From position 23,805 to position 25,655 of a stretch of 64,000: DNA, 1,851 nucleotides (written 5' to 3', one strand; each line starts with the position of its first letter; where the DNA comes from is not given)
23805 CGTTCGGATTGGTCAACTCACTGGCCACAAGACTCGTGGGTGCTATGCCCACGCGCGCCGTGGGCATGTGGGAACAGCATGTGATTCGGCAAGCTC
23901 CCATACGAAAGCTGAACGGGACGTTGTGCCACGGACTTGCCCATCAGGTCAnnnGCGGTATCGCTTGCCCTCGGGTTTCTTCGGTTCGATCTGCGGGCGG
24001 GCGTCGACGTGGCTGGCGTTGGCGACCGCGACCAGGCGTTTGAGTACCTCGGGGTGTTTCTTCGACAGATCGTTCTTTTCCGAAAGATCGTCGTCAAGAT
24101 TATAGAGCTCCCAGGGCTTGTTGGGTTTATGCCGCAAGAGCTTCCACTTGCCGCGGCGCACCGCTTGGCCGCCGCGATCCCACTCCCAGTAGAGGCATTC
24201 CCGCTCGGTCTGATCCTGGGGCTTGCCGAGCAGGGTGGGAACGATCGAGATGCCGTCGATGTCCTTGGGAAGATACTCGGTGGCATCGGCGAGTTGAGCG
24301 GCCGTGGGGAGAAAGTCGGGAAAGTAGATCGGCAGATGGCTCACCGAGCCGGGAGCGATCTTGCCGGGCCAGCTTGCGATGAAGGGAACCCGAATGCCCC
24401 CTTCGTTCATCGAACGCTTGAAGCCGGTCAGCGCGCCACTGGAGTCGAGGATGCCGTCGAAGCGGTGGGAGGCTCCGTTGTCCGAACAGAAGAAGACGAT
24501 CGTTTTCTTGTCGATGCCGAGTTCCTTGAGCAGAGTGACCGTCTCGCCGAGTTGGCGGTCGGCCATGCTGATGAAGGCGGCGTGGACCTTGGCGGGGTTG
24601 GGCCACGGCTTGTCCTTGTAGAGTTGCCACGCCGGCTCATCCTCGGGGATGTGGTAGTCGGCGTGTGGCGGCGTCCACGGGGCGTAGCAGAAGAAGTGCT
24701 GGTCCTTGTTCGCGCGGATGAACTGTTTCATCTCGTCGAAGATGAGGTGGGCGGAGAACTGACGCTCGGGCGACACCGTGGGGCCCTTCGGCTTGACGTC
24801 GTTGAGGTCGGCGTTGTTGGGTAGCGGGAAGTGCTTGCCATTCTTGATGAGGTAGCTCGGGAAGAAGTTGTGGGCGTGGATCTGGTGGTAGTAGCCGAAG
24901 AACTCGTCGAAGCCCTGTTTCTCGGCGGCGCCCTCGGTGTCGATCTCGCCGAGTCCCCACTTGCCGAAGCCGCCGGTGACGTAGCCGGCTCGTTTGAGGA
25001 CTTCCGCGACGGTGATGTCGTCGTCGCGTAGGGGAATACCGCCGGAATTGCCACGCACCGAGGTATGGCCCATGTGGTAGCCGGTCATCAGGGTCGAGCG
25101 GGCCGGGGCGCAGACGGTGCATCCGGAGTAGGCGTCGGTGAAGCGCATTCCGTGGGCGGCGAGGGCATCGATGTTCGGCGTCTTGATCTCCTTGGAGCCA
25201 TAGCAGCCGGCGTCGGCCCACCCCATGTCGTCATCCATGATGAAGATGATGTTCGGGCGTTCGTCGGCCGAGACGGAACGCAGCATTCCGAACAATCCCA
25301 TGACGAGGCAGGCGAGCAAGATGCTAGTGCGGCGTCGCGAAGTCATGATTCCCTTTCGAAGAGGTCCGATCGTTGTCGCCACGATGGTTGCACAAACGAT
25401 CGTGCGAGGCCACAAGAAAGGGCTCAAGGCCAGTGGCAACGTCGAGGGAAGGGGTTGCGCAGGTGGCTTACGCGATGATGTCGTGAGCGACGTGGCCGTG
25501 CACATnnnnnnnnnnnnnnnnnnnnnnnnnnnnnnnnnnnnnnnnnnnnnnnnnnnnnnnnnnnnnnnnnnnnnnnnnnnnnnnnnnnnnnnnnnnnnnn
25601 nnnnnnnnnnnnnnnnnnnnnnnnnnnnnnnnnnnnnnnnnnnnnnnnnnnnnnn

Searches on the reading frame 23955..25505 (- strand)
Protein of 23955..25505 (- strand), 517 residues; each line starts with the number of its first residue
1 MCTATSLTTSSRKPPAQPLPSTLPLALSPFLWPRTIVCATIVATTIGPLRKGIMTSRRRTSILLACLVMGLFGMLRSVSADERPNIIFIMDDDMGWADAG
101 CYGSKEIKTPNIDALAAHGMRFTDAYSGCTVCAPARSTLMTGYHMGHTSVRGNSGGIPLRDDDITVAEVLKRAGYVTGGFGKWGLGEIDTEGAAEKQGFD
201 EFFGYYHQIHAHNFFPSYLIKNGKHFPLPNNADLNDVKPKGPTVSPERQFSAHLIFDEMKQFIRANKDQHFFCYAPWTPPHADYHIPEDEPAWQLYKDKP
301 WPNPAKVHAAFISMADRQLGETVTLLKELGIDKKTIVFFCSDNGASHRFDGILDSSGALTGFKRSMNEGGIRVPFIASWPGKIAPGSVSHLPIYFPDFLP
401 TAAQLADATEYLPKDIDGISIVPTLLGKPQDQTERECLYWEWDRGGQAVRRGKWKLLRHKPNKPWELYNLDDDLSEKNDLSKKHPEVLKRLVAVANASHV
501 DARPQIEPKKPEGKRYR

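Call 30: search_protein_families(library=pfam, proteins=[window:23955-25505:-], max_evalue=0.0001)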
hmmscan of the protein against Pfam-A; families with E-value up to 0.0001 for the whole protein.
window:23955-25505:- (517 aa): 3 families
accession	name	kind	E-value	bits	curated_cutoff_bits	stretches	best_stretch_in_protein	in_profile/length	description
PF00884.28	Sulfatase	-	3.9e-51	174.6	25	1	84-407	1-300/301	Sulfatase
PF16347.10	SGSH_C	-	9.6e-12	45.7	29.3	1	363-483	8-134/154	N-sulphoglucosamine sulphohydrolase, C-terminal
PF01663.27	Phosphodiest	-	9.3e-05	22.6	23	0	108-348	19-224/342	Type I phosphodiesterase / nucleotide pyrophosphatase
